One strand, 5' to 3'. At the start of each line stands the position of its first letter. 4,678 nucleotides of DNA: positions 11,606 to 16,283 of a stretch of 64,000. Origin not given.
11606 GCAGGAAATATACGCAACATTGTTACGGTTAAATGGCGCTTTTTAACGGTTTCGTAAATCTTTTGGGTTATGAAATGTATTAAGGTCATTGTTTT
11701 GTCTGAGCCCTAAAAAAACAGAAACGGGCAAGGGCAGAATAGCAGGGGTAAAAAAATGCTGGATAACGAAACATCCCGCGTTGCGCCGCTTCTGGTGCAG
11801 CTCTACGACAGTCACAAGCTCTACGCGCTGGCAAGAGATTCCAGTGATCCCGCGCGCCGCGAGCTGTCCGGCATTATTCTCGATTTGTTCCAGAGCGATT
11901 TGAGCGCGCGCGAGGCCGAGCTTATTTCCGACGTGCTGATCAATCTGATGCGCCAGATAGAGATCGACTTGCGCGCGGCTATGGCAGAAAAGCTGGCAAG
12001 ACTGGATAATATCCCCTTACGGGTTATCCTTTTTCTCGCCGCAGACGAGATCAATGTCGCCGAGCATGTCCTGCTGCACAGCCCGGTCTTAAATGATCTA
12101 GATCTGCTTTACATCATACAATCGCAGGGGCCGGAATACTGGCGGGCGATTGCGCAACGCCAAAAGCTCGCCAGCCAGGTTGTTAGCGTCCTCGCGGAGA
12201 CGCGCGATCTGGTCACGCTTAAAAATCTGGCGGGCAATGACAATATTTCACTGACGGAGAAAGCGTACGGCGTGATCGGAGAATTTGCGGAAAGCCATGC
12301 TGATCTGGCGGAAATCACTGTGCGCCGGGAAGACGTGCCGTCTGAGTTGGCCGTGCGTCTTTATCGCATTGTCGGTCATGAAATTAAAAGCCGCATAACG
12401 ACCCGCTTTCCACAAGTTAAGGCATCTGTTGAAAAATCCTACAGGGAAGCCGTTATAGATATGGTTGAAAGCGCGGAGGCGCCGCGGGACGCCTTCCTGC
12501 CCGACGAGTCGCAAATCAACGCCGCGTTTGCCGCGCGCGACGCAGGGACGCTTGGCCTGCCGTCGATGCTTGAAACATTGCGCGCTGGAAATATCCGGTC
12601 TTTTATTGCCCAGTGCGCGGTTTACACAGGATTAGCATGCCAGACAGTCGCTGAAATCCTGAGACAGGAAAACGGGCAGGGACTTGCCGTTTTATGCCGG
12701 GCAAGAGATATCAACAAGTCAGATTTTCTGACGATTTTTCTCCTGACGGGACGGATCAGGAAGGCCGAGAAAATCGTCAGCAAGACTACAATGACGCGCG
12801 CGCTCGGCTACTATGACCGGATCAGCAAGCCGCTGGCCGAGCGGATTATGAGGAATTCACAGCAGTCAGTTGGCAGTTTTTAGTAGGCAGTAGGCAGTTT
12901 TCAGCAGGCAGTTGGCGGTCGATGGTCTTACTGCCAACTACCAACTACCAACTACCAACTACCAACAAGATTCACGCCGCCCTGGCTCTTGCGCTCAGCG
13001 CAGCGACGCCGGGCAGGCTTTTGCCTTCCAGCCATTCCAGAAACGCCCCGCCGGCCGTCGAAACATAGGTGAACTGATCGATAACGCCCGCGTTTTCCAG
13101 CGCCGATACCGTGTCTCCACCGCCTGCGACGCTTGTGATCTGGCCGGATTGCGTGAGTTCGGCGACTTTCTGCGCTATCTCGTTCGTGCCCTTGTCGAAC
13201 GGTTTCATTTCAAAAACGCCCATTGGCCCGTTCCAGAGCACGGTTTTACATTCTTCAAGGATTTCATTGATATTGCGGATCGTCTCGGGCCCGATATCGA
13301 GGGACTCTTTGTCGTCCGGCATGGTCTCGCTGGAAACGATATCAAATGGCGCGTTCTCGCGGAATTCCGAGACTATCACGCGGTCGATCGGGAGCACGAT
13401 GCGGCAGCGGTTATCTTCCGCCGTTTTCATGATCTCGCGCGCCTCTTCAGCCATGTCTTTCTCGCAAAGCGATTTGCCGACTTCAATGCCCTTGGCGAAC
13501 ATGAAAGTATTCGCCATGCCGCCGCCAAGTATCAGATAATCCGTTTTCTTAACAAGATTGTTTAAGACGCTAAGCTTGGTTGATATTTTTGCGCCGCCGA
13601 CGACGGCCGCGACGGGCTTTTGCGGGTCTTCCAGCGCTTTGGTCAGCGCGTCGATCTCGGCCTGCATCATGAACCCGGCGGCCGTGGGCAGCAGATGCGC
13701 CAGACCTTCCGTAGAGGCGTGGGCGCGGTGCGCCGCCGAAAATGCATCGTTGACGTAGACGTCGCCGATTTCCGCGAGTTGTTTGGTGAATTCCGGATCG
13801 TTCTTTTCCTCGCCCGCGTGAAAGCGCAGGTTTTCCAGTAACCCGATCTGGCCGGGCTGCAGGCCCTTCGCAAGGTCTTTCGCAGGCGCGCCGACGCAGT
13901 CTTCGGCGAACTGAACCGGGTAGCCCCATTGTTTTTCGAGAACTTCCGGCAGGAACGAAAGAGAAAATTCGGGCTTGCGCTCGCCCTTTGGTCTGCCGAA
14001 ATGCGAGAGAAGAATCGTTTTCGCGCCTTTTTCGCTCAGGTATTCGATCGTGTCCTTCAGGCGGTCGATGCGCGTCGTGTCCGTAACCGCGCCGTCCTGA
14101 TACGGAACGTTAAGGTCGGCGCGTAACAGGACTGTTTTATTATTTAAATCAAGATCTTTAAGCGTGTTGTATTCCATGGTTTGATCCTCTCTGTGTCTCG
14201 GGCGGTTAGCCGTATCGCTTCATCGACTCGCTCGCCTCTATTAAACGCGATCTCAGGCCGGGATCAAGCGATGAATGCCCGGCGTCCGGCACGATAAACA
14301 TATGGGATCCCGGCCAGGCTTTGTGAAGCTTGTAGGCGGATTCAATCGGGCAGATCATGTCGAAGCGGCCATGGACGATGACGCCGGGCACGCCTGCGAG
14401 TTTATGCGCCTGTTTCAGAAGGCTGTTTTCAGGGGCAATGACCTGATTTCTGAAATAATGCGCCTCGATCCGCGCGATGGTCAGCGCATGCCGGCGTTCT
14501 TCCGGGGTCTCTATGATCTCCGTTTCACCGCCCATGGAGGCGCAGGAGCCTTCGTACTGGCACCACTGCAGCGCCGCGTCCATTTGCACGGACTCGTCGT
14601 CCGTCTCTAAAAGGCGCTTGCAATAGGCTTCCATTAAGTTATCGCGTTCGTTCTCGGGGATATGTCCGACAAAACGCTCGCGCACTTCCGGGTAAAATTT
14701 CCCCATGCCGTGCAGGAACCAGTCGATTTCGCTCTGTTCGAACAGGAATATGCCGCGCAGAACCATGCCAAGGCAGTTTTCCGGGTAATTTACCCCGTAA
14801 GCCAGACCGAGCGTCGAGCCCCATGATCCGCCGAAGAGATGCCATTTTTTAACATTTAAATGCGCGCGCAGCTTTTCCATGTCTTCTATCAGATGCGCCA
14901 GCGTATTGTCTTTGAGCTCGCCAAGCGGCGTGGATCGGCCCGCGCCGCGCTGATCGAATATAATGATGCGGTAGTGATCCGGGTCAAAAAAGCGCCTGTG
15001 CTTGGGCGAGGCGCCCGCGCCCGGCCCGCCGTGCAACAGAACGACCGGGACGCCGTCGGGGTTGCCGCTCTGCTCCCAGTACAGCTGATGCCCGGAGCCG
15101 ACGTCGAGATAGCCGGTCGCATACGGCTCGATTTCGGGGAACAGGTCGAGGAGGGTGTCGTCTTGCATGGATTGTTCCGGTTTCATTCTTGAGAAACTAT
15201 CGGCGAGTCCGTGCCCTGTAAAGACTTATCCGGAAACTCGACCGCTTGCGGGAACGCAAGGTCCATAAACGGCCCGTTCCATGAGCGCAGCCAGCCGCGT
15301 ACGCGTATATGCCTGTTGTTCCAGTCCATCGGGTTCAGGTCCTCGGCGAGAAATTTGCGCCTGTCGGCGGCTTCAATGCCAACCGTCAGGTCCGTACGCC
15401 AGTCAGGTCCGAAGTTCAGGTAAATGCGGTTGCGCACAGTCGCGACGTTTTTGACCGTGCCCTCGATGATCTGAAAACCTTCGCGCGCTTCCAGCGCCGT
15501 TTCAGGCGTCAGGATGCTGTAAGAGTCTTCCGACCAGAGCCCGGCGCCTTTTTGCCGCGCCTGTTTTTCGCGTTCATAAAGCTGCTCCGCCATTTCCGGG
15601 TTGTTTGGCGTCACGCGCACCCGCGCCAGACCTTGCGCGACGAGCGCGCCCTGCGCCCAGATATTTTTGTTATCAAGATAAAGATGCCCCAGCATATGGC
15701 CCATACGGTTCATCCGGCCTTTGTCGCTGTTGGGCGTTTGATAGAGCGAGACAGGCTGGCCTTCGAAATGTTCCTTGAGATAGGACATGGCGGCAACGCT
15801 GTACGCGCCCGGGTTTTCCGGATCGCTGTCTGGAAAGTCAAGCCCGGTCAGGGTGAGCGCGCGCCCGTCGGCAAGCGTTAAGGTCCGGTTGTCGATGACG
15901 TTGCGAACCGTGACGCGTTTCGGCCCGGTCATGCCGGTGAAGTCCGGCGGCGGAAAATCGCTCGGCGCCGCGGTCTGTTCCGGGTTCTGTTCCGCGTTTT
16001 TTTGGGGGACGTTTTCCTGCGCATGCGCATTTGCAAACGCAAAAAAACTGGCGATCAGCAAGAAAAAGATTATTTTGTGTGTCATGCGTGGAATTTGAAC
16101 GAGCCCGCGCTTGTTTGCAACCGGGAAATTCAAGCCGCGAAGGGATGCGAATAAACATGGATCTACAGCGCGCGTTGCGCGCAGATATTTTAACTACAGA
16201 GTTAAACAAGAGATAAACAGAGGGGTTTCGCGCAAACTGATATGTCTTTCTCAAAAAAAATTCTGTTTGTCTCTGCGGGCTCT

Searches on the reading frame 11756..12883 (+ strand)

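Call 10: search_protein_families(library=pfam, proteins=[window:11756-12883:+])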
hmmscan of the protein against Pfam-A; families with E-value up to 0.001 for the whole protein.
window:11756-12883:+ (375 aa): 1 family
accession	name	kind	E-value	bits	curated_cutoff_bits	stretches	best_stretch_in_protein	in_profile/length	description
PF10098.14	DUF2336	-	4.3e-46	157.9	34.6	1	101-366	1-262/262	Uncharacterised protein conserved in bacteria (DUF2336)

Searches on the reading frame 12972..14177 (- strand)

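Call 10: search_protein_families(library=pfam, proteins=[window:12972-14177:-])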
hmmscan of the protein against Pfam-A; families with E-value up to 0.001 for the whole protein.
window:12972-14177:- (401 aa): 1 family
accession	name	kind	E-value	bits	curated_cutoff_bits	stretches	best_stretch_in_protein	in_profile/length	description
PF00162.24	PGK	-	6.3e-153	509.7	27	1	6-386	1-379/379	Phosphoglycerate kinase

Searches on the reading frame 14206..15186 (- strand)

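Call 11: search_protein_families(library=pfam, proteins=[window:14206-15186:-])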
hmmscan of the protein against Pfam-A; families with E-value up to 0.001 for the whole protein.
window:14206-15186:- (326 aa): 4 families
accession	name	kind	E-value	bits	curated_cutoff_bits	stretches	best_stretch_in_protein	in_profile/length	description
PF00561.26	Abhydrolase_1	-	4.4e-32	112.1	25.8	1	47-308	2-242/245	alpha/beta hydrolase fold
PF12146.15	Hydrolase_4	-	2.7e-10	40.4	27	1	67-304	27-232/239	Serine aminopeptidase, S33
PF12697.13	Abhydrolase_6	-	2.5e-08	35.3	26.3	1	48-307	1-207/217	Alpha/beta hydrolase family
PF08386.16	Abhydrolase_4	-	0.00059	20.4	21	0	264-308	34-77/103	TAP-like protein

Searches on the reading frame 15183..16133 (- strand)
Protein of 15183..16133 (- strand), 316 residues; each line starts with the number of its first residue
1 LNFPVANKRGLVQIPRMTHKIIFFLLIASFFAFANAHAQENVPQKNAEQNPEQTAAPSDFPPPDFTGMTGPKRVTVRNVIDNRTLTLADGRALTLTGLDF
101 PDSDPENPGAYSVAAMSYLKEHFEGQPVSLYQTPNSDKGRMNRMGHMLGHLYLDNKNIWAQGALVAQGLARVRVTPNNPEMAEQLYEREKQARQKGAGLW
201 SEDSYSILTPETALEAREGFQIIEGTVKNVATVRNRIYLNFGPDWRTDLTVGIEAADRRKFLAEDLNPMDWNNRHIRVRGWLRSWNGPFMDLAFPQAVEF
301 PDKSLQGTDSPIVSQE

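Call 11: search_protein_families(library=pfam, proteins=[window:15183-16133:-])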
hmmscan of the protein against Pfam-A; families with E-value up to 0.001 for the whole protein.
window:15183-16133:- (316 aa): 1 family
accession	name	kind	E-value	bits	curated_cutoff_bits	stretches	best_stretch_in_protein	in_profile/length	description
PF00565.23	SNase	-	5.1e-11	43.4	21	1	94-202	3-107/107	Staphylococcal nuclease homologue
